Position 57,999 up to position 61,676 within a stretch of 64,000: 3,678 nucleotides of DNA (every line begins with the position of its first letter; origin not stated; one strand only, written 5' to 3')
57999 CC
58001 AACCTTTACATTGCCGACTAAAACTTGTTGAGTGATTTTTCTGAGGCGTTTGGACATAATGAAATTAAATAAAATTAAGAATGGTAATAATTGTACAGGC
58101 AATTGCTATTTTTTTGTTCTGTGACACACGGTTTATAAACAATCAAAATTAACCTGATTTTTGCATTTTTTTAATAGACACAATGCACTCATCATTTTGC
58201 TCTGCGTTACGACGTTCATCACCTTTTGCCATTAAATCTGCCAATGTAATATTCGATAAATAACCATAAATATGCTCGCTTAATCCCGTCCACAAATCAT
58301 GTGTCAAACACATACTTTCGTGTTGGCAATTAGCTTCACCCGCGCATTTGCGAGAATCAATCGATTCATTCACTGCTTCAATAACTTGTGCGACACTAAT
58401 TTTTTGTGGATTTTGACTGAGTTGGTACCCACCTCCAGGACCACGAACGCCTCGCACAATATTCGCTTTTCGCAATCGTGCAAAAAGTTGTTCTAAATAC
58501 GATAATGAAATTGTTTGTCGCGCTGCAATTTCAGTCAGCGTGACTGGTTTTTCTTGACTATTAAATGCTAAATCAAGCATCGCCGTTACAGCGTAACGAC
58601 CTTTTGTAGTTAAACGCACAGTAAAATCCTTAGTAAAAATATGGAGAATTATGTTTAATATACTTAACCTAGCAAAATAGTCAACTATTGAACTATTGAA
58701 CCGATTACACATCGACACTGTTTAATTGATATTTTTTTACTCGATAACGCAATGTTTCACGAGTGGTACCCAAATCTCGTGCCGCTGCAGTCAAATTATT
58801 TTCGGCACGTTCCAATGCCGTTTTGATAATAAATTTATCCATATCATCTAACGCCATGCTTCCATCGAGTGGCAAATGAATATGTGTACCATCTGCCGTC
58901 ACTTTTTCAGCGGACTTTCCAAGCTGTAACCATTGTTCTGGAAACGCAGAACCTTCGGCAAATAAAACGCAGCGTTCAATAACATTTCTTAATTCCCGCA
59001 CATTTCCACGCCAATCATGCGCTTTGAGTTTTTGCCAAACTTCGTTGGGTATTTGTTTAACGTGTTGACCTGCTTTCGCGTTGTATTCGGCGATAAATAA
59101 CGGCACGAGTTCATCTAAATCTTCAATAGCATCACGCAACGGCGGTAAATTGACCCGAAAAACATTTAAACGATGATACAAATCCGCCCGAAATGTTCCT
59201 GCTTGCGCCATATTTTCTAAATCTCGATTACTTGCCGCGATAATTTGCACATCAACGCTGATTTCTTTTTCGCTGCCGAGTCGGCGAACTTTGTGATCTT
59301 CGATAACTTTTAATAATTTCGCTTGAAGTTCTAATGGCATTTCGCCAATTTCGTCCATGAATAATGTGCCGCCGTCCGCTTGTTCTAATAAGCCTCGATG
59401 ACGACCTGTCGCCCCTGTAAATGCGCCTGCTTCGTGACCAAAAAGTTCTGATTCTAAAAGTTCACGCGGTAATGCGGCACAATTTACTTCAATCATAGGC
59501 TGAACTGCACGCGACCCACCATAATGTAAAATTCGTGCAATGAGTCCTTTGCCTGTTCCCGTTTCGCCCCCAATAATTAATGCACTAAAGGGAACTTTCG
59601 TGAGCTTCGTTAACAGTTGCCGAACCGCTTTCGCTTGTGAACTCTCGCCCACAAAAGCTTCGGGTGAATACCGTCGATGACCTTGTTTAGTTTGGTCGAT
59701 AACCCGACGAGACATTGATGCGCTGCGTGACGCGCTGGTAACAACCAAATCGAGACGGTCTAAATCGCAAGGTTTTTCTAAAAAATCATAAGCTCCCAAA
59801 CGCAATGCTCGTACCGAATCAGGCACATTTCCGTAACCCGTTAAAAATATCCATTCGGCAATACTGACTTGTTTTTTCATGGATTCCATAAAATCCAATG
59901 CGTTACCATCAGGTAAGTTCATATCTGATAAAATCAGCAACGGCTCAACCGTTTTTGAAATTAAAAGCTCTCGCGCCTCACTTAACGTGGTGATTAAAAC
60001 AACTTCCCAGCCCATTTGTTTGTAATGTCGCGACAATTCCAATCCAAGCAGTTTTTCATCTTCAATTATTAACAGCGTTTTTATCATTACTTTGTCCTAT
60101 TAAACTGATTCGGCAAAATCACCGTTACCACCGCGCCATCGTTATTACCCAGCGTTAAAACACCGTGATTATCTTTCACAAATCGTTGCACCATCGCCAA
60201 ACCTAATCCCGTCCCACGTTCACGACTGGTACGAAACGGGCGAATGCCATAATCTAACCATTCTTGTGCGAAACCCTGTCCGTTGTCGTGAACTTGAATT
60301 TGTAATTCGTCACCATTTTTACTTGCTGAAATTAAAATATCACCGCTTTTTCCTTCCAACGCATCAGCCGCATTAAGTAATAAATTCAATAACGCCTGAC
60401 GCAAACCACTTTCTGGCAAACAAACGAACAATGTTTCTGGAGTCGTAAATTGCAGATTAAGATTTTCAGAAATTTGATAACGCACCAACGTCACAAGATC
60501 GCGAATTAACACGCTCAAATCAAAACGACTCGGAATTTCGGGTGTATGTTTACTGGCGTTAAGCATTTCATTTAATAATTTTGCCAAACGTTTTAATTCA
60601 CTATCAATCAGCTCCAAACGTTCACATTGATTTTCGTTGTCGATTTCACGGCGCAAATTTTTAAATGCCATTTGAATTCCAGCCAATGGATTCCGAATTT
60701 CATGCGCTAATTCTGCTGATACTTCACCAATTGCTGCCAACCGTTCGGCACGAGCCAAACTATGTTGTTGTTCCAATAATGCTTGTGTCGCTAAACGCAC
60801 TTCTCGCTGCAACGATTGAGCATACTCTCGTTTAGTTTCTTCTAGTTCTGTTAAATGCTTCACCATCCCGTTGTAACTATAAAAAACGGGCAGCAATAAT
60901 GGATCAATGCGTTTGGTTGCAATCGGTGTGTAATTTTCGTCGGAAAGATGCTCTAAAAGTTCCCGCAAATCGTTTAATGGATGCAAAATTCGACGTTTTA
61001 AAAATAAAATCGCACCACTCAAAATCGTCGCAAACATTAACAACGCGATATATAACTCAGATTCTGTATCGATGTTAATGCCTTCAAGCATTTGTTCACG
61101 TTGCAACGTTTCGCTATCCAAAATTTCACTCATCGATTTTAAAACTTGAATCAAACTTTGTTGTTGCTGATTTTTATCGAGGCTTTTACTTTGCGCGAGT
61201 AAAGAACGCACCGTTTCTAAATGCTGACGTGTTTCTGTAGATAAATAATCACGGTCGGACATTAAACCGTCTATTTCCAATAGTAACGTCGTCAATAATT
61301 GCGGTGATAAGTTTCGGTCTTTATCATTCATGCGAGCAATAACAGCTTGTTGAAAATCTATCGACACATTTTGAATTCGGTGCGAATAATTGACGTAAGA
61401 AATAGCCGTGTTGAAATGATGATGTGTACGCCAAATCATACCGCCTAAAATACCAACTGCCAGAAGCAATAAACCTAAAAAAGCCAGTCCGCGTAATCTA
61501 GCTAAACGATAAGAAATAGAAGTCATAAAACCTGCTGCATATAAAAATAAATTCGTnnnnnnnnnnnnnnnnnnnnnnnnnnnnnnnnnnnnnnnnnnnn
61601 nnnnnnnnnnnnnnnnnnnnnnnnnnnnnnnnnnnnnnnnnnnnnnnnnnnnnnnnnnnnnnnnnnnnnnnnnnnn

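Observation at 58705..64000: Candidate trans-envelope redox module: cytochrome c, CXXCH-porin, 4-TM CXXCH protein, sensor kinase and sigma-54 activator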

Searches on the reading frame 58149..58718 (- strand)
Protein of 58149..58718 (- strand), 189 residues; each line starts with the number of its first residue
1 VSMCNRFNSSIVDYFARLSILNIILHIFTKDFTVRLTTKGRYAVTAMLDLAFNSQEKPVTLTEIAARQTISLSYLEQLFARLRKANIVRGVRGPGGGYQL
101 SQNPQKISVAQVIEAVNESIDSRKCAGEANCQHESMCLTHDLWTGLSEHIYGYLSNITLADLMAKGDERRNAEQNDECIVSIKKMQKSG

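Call 4: search_protein_families(library=pfam, proteins=[window:58149-58718:-], max_evalue=0.1)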
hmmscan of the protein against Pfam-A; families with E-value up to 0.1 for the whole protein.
window:58149-58718:- (189 aa): 2 families
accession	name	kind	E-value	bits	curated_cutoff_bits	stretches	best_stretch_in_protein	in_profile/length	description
PF02082.26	Rrf2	-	3e-40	137.9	30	1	36-164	1-131/132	Iron-dependent Transcriptional regulator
PF03444.21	HrcA_DNA-bdg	-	0.00051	20.1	21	1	38-99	4-64/79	Winged helix-turn-helix transcription repressor, HrcA DNA-binding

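Call 7: search_protein_families(library=ncbifam, proteins=[window:58149-58718:-], max_evalue=0.1)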
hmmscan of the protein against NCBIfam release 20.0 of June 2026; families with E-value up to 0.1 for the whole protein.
window:58149-58718:- (189 aa): 8 families
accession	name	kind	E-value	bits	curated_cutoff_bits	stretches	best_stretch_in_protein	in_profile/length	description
TIGR02010.1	IscR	equivalog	1.9e-60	202.6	207.55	1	35-166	2-133/135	Fe-S cluster assembly transcriptional regulator IscR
NF008110.0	PRK10857.1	equivalog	1.7e-53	180.8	275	1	34-167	1-134/164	Fe-S cluster assembly transcriptional regulator IscR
TIGR00738.1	rrf2_super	superfamily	3.9e-44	149.7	73.3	1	35-163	2-131/132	Rrf2 family transcriptional regulator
NF047409.1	Cys_reg_CymR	equivalog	1.9e-28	99.3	195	1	35-171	2-132/139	cysteine metabolism transcriptional regulator CymR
TIGR02944.1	suf_reg_Xantho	equivalog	9e-21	74.6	110.65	1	37-162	5-130/130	SUF system Fe-S cluster assembly regulator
NF008886.0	PRK11920.1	equivalog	7.6e-13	48.4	193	1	35-167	2-135/153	iron-responsive transcriptional regulator RirA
NF008240.0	PRK11014.1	equivalog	3.7e-09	36.8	182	1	35-165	2-130/141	nitric oxide-sensing transcriptional repressor NsrR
NF041852.1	trans_reg_HypR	equivalog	0.00057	19.9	180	1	61-130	25-96/139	redox-sensitive transcriptional regulator HypR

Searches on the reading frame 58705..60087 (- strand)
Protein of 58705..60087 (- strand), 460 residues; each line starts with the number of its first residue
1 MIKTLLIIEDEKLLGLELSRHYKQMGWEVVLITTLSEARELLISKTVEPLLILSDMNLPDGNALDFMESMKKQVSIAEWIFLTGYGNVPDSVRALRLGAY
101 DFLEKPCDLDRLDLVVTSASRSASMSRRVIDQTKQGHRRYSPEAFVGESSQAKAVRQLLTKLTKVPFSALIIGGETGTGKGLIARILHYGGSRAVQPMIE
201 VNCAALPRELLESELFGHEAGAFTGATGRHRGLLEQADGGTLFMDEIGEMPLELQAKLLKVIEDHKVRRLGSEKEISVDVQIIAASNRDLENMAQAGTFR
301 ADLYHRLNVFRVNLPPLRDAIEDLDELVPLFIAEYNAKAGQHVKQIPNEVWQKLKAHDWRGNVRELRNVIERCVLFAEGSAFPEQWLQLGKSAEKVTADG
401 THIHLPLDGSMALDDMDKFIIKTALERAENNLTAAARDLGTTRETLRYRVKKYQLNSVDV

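Call 4: search_protein_families(library=pfam, proteins=[window:58705-60087:-], max_evalue=0.1)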
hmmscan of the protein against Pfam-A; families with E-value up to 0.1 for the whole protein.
window:58705-60087:- (460 aa): 14 families
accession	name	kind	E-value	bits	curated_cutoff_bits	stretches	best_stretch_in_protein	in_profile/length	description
PF00158.32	Sigma54_activat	-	4.1e-64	215.7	20.2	1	146-312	2-167/168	Sigma-54 interaction domain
PF14532.12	Sigma54_activ_2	-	3.6e-20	73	25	1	146-317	1-138/138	Sigma-54 interaction domain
PF25601.1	AAA_lid_14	-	1.2e-16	60.7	27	1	321-381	4-64/87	AAA+ ATPase lid domain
PF00072.30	Response_reg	-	2.9e-15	56.8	30.2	1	6-113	2-107/111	Response regulator receiver domain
PF02954.25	HTH_8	-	3.3e-10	39.9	22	1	413-453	2-42/42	Bacterial regulatory protein, Fis family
PF07728.20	AAA_5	-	3.5e-05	24.2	22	1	170-288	2-123/139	AAA domain (dynein-related subfamily)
PF01078.27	Mg_chelatase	-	0.00082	19.3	20.3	1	226-287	94-157/207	Magnesium chelatase, subunit ChlI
PF00004.35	AAA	-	0.0025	18.7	21.2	1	171-294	2-115/131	ATPase family associated with various cellular activities (AAA)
PF13556.12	HTH_30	-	0.0026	17.9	27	1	429-452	12-35/59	PucR C-terminal helix-turn-helix domain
PF07724.20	AAA_2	-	0.0046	17.4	27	1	169-295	5-132/166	AAA domain (Cdc48 subfamily)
PF00493.29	MCM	-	0.029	13.9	23.3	0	232-288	115-173/224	MCM P-loop domain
PF20161.5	VpsR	-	0.077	13.2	23.7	0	19-113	24-117/121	VpsR domain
PF07726.17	AAA_3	-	0.082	13.2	27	0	171-288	3-112/131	ATPase family associated with various cellular activities (AAA)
PF18024.7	HTH_50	-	0.084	13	27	0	413-456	8-50/50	Helix-turn-helix domain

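Call 7: search_protein_families(library=ncbifam, proteins=[window:58705-60087:-], max_evalue=0.1)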
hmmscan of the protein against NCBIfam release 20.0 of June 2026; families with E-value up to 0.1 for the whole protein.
window:58705-60087:- (460 aa): 94 families (the best 25 are shown)
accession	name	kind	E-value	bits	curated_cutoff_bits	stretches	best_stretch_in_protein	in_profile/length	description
NF008469.0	PRK11361.1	equivalog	3.7e-107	358.9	714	1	2-460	4-461/461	acetoacetate metabolism transcriptional regulator AtoC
TIGR01818.1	ntrC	equivalog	6.5e-104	348.3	558.6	1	6-380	2-370/463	nitrogen regulation protein NR(I)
TIGR02915.1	PEP_resp_reg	equivalog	4.7e-97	325.6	502.6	1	5-455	1-444/445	PEP-CTERM-box response regulator transcription factor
NF003451.0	PRK05022.1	equivalog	2e-90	303.9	476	1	126-455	175-510/512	nitric oxide reductase transcriptional regulator NorR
NF041552.1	TF_PrdR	equivalog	3.8e-89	299.5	795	1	141-454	265-577/577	sigma-54 dependent transcriptional regulator PrdR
NF041946.1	LuxO_transreg_Vib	equivalog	6e-88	295.6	800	1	22-387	16-376/463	quorum-sensing sigma-54 dependent transcriptional regulator LuxO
NF038308.1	RNA_repair_RtcR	equivalog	8.3e-88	295.5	650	1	118-454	156-517/530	RNA repair transcriptional activator RtcR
NF051870.1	NAssimRespRegNtrX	equivalog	2.8e-87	293.5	600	1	4-451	3-448/452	nitrogen assimilation response regulator NtrX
NF008176.1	PRK10923.1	equivalog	6.5e-84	282.2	620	1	6-376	7-370/469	nitrogen regulation protein NR(I)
TIGR01817.1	nifA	equivalog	3.1e-83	280.3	528.85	1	120-384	175-435/534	nif-specific transcriptional activator NifA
NF050807.1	TransRegFlbDCaul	equivalog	2.5e-82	277.2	750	1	144-460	119-445/454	sigma-54-dependent transcriptional regulator FlbD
TIGR02329.1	propionate_PrpR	equivalog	1.3e-81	274.9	499.2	1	111-451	182-525/526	propionate catabolism operon regulatory protein PrpR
NF007689.0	PRK10365.1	equivalog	3.1e-81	273.4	760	1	20-448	23-437/441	sigma-54-dependent response regulator transcription factor ZraR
NF011695.0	PRK15115.1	equivalog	2e-79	267.5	763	1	5-457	10-440/445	two-component system response regulator GlrR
TIGR02974.1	phageshock_pspF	equivalog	6.6e-78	262.3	443.55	1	146-377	2-233/336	phage shock protein operon transcriptional activator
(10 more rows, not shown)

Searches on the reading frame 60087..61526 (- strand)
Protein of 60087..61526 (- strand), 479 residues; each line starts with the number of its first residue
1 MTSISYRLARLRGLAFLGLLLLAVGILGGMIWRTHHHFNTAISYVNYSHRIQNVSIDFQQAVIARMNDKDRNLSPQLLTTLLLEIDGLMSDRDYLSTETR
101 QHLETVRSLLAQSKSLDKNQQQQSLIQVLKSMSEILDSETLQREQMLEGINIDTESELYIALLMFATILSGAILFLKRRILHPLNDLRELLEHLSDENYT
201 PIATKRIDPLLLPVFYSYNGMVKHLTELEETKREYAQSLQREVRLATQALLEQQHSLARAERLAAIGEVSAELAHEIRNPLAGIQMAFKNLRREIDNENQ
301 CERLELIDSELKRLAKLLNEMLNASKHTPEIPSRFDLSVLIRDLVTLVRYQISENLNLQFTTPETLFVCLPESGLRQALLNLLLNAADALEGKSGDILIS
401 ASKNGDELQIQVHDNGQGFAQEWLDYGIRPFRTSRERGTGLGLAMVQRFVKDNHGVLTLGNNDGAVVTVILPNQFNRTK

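Call 4: search_protein_families(library=pfam, proteins=[window:60087-61526:-], max_evalue=0.1)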
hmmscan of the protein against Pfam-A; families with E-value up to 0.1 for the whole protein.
window:60087-61526:- (479 aa): 7 families
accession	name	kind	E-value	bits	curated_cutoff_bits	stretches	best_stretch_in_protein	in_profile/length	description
PF02518.31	HATPase_c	-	3.2e-17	63.4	26.4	1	372-473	3-109/111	Histidine kinase-, DNA gyrase B-, and HSP90-like ATPase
PF00512.31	HisKA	-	8e-15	55.1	26.9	1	267-328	3-64/66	His Kinase A (phospho-acceptor) domain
PF13581.12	HATPase_c_2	-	0.00071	20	27.4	1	391-453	50-112/127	Histidine kinase-like ATPase domain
PF17316.7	Perilipin_2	-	0.0045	16.9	30.1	1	173-252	104-191/253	Perilipin protein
PF14501.12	HATPase_c_5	-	0.011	16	22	1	378-470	9-99/102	GHKL domain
PF13589.12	HATPase_c_3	-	0.016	15.7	25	1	376-435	4-60/137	Histidine kinase-, DNA gyrase B-, and HSP90-like ATPase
PF00672.30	HAMP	-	0.036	14.8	25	0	175-200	1-26/53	HAMP domain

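Call 7: search_protein_families(library=ncbifam, proteins=[window:60087-61526:-], max_evalue=0.1)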
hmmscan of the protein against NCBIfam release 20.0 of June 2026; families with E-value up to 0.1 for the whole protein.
window:60087-61526:- (479 aa): 71 families (the best 25 are shown)
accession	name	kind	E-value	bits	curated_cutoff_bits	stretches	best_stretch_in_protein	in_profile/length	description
NF008468.0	PRK11360.1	equivalog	1.1e-43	149.5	646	1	252-474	382-609/616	two-component system sensor histidine kinase AtoS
NF007688.0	PRK10364.1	equivalog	9e-38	130.2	479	1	253-478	227-456/460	two-component system sensor histidine kinase ZraS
NF053867.1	SprKinKinDBac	equivalog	2.1e-30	105.7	775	1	257-473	277-497/500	sporulation kinase KinD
NF040750.1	tetrathio_HK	equivalog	2.5e-28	98.9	750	1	241-463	313-542/555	tetrathionate respiration histidine kinase TtrS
NF033792.0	ActS_PrrB_HisK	equivalog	1e-26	93.8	350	1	184-473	121-419/423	ActS/PrrB/RegB family redox-sensitive histidine kinase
NF010411.0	PRK13837.1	equivalog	1e-25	89.9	647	1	253-474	437-676/828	two-component system VirA-like sensor kinase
NF008312.0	PRK11100.1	equivalog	2.5e-23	82.7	356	1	228-474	220-475/477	two-component system sensor histidine kinase CreC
TIGR02916.1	PEP_his_kin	equivalog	3.1e-23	82.2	300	1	249-472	458-679/679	XrtA/PEP-CTERM system histidine kinase PrsK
NF046044.1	PnpS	equivalog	2.3e-22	79.6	400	1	271-472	175-390/390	two-component system histidine kinase PnpS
NF047497.1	HK_LIC_12097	equivalog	7e-22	77.7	500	1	252-463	136-355/367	LIC_12097 family sensor histidine kinase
NF047794.1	HisKinPtgB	equivalog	1.6e-21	76.2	1000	1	225-462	402-642/656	two-component system sensor histidine kinase PgtB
NF052574.1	HisKinEspCMyxo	equivalog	5.3e-21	74.5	1200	1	252-473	403-637/785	serine histidine kinase EspC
NF058527.1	HistKinChvGCaul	equivalog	2.1e-20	72.9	740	1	253-463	295-516/535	two-component sensor histidine kinase ChvG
TIGR02956.1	TMAO_torS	equivalog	2.2e-19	69.1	676.5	1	224-459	421-666/967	TMAO reductase system sensor histidine kinase/response regulator TorS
NF007007.0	PRK09470.1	equivalog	7e-19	68.1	486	1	271-461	250-445/463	envelope stress sensor histidine kinase CpxA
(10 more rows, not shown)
